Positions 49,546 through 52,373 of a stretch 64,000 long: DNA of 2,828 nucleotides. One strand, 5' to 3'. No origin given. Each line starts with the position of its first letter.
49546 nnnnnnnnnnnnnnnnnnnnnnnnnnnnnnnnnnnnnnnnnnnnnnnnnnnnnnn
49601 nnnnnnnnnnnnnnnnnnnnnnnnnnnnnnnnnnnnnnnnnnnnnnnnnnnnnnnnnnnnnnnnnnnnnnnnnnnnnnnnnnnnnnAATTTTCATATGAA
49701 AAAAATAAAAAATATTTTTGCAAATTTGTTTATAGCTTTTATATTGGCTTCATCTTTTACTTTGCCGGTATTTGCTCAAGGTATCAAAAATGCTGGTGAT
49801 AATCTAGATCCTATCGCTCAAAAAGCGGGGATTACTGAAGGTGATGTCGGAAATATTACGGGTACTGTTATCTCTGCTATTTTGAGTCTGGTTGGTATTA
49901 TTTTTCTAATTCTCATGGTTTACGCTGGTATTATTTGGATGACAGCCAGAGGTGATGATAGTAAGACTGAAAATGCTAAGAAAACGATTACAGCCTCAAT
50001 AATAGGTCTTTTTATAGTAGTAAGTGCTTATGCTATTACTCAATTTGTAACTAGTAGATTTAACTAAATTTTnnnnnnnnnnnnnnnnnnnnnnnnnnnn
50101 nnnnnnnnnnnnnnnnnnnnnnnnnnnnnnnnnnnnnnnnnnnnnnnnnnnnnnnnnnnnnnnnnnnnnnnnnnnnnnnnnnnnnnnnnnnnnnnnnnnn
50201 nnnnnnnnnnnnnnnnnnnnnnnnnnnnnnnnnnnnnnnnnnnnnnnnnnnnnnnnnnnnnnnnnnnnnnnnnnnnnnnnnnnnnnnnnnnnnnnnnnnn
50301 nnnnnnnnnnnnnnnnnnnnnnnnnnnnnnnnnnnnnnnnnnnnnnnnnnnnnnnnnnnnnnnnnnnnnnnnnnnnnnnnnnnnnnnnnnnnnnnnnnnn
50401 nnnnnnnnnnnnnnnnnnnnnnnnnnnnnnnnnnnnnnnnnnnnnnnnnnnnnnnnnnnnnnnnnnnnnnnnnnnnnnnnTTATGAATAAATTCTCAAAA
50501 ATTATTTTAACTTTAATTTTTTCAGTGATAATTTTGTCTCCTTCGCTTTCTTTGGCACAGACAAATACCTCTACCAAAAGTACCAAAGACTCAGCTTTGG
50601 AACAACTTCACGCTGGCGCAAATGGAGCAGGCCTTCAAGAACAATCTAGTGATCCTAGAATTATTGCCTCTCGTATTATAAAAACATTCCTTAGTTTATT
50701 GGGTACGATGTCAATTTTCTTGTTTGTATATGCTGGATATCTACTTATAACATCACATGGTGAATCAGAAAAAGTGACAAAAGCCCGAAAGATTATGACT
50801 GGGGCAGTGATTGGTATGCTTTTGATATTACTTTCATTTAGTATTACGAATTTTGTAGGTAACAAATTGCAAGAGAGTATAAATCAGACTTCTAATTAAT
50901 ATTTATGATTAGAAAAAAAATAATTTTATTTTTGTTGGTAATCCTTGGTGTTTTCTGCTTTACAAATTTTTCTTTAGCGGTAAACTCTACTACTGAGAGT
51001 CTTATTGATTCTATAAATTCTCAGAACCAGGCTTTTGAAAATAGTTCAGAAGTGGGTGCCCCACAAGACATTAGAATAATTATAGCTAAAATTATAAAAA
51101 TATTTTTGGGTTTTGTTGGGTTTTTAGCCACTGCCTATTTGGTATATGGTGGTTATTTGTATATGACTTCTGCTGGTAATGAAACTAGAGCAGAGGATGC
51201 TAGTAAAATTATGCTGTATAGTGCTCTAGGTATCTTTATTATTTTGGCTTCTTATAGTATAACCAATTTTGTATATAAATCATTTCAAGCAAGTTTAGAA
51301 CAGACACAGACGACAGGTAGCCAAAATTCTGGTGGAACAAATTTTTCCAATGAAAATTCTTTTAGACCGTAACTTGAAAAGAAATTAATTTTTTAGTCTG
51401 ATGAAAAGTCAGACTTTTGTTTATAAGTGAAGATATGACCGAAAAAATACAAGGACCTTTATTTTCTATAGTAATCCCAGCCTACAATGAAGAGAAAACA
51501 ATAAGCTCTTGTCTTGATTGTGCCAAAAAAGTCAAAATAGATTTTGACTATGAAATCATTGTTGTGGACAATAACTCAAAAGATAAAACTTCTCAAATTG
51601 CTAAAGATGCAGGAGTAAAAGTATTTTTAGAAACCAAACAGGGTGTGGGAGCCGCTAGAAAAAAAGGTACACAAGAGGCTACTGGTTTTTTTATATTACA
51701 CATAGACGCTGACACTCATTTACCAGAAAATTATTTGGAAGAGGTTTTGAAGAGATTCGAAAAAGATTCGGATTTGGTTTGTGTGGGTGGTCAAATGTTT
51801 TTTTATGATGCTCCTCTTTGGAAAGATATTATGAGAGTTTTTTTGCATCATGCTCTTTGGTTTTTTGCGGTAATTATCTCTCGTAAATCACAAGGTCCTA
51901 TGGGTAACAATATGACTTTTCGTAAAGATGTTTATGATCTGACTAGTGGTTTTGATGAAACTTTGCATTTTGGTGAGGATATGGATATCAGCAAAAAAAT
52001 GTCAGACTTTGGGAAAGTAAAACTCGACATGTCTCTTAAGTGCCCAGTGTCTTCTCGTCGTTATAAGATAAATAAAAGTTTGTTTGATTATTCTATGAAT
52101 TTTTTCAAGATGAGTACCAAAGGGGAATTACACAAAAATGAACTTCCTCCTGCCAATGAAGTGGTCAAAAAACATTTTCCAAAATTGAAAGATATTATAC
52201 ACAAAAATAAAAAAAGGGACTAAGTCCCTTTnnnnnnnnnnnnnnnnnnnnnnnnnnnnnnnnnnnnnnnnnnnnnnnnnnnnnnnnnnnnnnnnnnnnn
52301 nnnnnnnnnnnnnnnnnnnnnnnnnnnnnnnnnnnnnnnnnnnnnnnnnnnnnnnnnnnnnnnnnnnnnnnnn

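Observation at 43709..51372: Tandem array of about 11 divergent VirB2/TrbC-like (T4SS-pilin-like) two-TM paralogs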

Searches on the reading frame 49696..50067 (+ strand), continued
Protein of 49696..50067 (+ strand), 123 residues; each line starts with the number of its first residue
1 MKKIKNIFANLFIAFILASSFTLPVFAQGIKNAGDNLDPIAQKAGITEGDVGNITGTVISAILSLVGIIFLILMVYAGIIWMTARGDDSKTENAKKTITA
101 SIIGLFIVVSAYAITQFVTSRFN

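Call 58: find_encoding_contigs(protein=window:49696-50067:+, flank=10000, max_places=10)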
Protein window:49696-50067:+ (123 aa): 24 contigs read that carry it; 10 places shown.
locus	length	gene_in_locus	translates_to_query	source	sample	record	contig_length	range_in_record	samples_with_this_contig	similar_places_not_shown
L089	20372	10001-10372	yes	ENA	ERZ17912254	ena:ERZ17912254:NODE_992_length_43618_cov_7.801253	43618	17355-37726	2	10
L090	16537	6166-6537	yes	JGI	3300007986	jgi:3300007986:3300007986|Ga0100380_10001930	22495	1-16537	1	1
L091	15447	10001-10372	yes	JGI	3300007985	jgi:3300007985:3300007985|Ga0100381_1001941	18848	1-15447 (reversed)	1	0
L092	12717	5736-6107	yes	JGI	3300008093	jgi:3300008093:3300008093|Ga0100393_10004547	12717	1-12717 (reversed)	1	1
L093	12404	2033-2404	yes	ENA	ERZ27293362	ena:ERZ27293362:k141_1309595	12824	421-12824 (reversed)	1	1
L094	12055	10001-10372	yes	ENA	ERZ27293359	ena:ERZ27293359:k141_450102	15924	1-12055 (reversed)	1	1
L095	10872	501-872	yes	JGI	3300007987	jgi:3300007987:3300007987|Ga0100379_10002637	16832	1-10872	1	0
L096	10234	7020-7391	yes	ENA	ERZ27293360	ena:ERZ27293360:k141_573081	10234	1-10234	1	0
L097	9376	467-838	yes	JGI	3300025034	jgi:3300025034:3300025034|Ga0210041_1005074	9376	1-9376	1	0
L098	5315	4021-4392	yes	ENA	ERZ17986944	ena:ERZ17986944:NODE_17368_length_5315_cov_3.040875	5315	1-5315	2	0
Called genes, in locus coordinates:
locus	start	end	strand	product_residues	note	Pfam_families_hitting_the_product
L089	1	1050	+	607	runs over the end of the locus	PF07963:N_methyl (weak), PF02369:Big_1 (faint), PF13620:CarboxypepD_reg (faint), PF17802:SpaA (faint)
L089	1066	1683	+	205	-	PF07963:N_methyl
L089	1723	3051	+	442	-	-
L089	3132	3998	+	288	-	PF00483:NTP_transferase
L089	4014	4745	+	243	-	PF18895:T4SS_pilin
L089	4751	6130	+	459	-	PF01547:SBP_bac_1, PF13416:SBP_bac_8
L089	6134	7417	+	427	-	PF18895:T4SS_pilin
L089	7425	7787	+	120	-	PF18895:T4SS_pilin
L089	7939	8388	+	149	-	PF18895:T4SS_pilin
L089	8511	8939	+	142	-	PF18895:T4SS_pilin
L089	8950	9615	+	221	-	PF18895:T4SS_pilin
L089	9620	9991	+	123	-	PF18895:T4SS_pilin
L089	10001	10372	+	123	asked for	PF18895:T4SS_pilin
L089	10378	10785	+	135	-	PF18895:T4SS_pilin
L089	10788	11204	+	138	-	PF18895:T4SS_pilin (weak)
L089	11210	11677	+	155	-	PF18895:T4SS_pilin (weak)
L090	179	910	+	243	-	PF18895:T4SS_pilin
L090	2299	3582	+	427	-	PF18895:T4SS_pilin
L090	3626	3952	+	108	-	PF18895:T4SS_pilin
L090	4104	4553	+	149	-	PF18895:T4SS_pilin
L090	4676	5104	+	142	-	PF18895:T4SS_pilin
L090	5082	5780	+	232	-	PF18895:T4SS_pilin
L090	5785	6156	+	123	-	PF18895:T4SS_pilin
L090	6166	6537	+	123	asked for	PF18895:T4SS_pilin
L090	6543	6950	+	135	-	PF18895:T4SS_pilin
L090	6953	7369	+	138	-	PF18895:T4SS_pilin (weak)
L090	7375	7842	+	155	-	PF18895:T4SS_pilin (weak)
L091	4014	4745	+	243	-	PF18895:T4SS_pilin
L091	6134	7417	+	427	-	PF18895:T4SS_pilin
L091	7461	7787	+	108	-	PF18895:T4SS_pilin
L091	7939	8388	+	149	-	PF18895:T4SS_pilin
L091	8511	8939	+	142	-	PF18895:T4SS_pilin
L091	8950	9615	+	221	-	PF18895:T4SS_pilin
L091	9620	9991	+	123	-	PF18895:T4SS_pilin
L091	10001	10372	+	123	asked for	PF18895:T4SS_pilin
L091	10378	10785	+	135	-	PF18895:T4SS_pilin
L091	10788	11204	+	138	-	PF18895:T4SS_pilin (weak)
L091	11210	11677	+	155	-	PF18895:T4SS_pilin (weak)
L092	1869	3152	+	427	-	PF18895:T4SS_pilin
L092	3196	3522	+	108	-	PF18895:T4SS_pilin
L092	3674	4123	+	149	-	PF18895:T4SS_pilin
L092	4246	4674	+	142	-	PF18895:T4SS_pilin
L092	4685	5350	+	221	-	PF18895:T4SS_pilin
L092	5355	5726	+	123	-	PF18895:T4SS_pilin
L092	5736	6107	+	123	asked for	PF18895:T4SS_pilin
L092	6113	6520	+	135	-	PF18895:T4SS_pilin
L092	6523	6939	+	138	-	PF18895:T4SS_pilin (weak)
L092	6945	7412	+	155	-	PF18895:T4SS_pilin (weak)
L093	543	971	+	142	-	PF18895:T4SS_pilin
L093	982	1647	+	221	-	PF18895:T4SS_pilin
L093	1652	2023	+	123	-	PF18895:T4SS_pilin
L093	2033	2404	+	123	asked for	PF18895:T4SS_pilin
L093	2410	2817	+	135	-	PF18895:T4SS_pilin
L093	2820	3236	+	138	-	PF18895:T4SS_pilin (weak)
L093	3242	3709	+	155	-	PF18895:T4SS_pilin (weak)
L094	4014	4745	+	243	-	PF18895:T4SS_pilin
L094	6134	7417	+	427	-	PF18895:T4SS_pilin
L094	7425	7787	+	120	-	PF18895:T4SS_pilin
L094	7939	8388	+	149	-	PF18895:T4SS_pilin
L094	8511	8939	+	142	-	PF18895:T4SS_pilin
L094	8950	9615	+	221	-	PF18895:T4SS_pilin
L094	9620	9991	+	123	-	PF18895:T4SS_pilin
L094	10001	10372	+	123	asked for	PF18895:T4SS_pilin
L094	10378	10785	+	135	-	PF18895:T4SS_pilin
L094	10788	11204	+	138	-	PF18895:T4SS_pilin (weak)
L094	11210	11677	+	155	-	PF18895:T4SS_pilin (weak)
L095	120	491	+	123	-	PF18895:T4SS_pilin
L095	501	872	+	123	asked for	PF18895:T4SS_pilin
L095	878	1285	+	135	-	PF18895:T4SS_pilin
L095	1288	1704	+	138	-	PF18895:T4SS_pilin (weak)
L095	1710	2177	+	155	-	PF18895:T4SS_pilin (weak)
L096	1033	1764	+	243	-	PF18895:T4SS_pilin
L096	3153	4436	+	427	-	PF18895:T4SS_pilin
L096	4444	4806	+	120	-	PF18895:T4SS_pilin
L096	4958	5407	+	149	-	PF18895:T4SS_pilin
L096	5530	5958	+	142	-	PF18895:T4SS_pilin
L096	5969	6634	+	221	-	PF18895:T4SS_pilin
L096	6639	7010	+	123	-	PF18895:T4SS_pilin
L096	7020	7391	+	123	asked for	PF18895:T4SS_pilin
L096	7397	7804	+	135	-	PF18895:T4SS_pilin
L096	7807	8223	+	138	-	PF18895:T4SS_pilin (weak)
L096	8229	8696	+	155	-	PF18895:T4SS_pilin (weak)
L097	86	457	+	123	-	PF18895:T4SS_pilin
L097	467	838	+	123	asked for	PF18895:T4SS_pilin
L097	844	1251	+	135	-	PF18895:T4SS_pilin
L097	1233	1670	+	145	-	PF18895:T4SS_pilin (weak)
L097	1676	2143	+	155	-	PF18895:T4SS_pilin (weak)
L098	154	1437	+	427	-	PF18895:T4SS_pilin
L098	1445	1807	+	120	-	PF18895:T4SS_pilin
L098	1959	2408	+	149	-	PF18895:T4SS_pilin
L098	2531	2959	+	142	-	PF18895:T4SS_pilin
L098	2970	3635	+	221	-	PF18895:T4SS_pilin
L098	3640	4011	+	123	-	PF18895:T4SS_pilin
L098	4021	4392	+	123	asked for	PF18895:T4SS_pilin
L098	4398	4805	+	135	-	PF18895:T4SS_pilin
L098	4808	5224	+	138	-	PF18895:T4SS_pilin (weak)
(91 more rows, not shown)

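Call 59: find_encoding_contigs(protein=P0001, flank=10000, max_places=6)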
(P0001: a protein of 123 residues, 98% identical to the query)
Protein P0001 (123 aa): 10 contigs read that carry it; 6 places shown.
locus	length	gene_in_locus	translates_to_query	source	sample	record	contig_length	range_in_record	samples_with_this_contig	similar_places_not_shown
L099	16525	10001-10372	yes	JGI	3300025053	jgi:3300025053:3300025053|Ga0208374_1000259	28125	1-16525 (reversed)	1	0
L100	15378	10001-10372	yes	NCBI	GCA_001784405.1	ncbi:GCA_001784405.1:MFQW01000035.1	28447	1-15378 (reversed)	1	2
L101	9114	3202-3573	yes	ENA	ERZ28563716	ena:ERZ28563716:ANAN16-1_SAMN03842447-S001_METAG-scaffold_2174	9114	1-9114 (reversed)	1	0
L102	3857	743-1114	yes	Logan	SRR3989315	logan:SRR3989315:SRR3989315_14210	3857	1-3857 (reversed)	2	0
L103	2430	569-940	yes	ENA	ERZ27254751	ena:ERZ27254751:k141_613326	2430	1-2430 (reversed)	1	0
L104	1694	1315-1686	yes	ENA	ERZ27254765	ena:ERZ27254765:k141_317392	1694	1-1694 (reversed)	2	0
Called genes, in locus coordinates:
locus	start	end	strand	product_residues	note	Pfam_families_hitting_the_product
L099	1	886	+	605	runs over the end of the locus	PF07963:N_methyl (weak), PF13620:CarboxypepD_reg (faint), PF17802:SpaA (faint)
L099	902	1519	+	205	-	PF07963:N_methyl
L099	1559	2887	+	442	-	-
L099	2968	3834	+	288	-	PF00483:NTP_transferase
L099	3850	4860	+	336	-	PF18895:T4SS_pilin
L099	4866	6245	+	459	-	PF01547:SBP_bac_1, PF13416:SBP_bac_8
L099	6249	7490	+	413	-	PF18895:T4SS_pilin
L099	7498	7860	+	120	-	PF18895:T4SS_pilin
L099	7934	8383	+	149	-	PF18895:T4SS_pilin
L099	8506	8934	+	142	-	PF18895:T4SS_pilin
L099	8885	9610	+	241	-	PF18895:T4SS_pilin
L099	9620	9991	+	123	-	PF18895:T4SS_pilin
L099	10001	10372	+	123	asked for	PF18895:T4SS_pilin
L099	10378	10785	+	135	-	PF18895:T4SS_pilin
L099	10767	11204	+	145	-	PF18895:T4SS_pilin (weak)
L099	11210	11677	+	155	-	PF18895:T4SS_pilin (weak)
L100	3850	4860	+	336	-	PF18895:T4SS_pilin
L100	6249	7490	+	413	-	PF18895:T4SS_pilin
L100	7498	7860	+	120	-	PF18895:T4SS_pilin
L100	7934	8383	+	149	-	PF18895:T4SS_pilin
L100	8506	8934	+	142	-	PF18895:T4SS_pilin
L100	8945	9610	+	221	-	PF18895:T4SS_pilin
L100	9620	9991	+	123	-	PF18895:T4SS_pilin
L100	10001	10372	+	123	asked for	PF18895:T4SS_pilin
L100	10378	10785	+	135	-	PF18895:T4SS_pilin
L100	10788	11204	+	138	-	PF18895:T4SS_pilin (weak)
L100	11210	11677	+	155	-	PF18895:T4SS_pilin (weak)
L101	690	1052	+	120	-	PF18895:T4SS_pilin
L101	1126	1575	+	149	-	PF18895:T4SS_pilin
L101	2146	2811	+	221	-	PF18895:T4SS_pilin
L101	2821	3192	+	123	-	PF18895:T4SS_pilin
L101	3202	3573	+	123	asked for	PF18895:T4SS_pilin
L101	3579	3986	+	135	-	PF18895:T4SS_pilin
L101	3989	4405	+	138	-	PF18895:T4SS_pilin (weak)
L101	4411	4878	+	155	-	PF18895:T4SS_pilin (weak)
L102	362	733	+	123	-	PF18895:T4SS_pilin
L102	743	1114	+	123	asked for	PF18895:T4SS_pilin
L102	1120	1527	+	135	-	PF18895:T4SS_pilin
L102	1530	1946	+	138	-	PF18895:T4SS_pilin (weak)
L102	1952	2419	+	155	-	PF18895:T4SS_pilin (weak)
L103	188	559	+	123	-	PF18895:T4SS_pilin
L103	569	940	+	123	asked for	PF18895:T4SS_pilin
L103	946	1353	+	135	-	PF18895:T4SS_pilin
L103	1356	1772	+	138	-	PF18895:T4SS_pilin (weak)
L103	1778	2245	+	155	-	PF18895:T4SS_pilin (weak)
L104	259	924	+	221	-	PF18895:T4SS_pilin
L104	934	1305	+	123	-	PF18895:T4SS_pilin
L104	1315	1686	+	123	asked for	PF18895:T4SS_pilin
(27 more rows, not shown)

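Call 73: search_protein_families(library=ncbifam, proteins=[window:49696-50067:+], max_evalue=0.01)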
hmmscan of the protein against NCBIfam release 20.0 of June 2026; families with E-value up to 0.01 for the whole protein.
window:49696-50067:+ (123 aa): 1 family
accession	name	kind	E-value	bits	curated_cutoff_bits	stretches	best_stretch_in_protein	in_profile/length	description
NF045849.1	ICE_MMCAP2_0565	equivalog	9e-12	44.5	40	1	50-120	8-78/80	Mbov_0395 family pilin-like conjugal transfer protein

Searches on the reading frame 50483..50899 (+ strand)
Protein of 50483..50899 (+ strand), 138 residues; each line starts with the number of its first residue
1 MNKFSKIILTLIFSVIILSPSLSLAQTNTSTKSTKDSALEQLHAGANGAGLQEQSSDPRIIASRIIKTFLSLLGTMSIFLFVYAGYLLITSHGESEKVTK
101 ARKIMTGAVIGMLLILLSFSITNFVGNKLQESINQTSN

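Call 3: search_protein_families(library=pfam, proteins=[window:50483-50899:+], max_evalue=0.1)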
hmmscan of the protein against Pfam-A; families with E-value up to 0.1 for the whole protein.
window:50483-50899:+ (138 aa): 5 families
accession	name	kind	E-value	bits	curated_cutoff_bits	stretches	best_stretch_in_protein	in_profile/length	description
PF18895.5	T4SS_pilin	-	7.3e-06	26.4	26.6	1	63-125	10-71/71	Type IV secretion system pilin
PF09581.16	Spore_III_AF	-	0.013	16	28.3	1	1-39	19-60/185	Stage III sporulation protein AF (Spore_III_AF)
PF16296.10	TM_PBP2_N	-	0.041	14.4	31.4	0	8-44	1-39/83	N-terminal of TM subunit in PBP-dependent ABC transporters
PF02322.20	Cyt_bd_oxida_II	-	0.052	13.3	35.6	1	61-122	147-208/302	Cytochrome bd terminal oxidase subunit II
PF04341.17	DUF485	-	0.081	13.4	28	1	75-123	20-69/88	Protein of unknown function, DUF485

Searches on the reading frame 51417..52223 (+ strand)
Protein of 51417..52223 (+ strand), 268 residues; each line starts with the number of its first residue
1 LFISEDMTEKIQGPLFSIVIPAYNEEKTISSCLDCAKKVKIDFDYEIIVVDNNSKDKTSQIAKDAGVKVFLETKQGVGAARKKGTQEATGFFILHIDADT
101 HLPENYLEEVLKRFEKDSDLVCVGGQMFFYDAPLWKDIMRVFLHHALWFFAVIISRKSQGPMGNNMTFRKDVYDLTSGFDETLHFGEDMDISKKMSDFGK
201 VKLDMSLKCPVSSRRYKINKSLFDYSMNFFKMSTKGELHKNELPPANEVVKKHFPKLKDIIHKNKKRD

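Call 4: search_protein_families(library=pfam, proteins=[window:51417-52223:+], max_evalue=0.1)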
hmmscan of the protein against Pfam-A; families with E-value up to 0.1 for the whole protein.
window:51417-52223:+ (268 aa): 6 families
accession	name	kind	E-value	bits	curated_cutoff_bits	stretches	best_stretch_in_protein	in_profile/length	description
PF00535.33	Glycos_transf_2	-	7.6e-29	101.2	23.3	1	17-141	1-131/168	Glycosyl transferase family 2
PF13641.12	Glyco_tranf_2_3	-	4.1e-12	47.1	27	1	16-194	3-193/230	Glycosyltransferase like family 2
PF10111.15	Glyco_tranf_2_2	-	2.3e-10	40.9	27.3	1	17-198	1-202/276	Glycosyltransferase like family 2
PF13632.12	Glyco_trans_2_3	-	3.2e-10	40.6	27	1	92-194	1-105/198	Glycosyl transferase family group 2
PF13506.12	Glyco_transf_21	-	1.4e-05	25.1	21.7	1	84-200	25-142/174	Glycosyl transferase family 21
PF13704.12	Glyco_tranf_2_4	-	0.001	19.9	27.5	1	24-84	2-59/98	Glycosyl transferase family 2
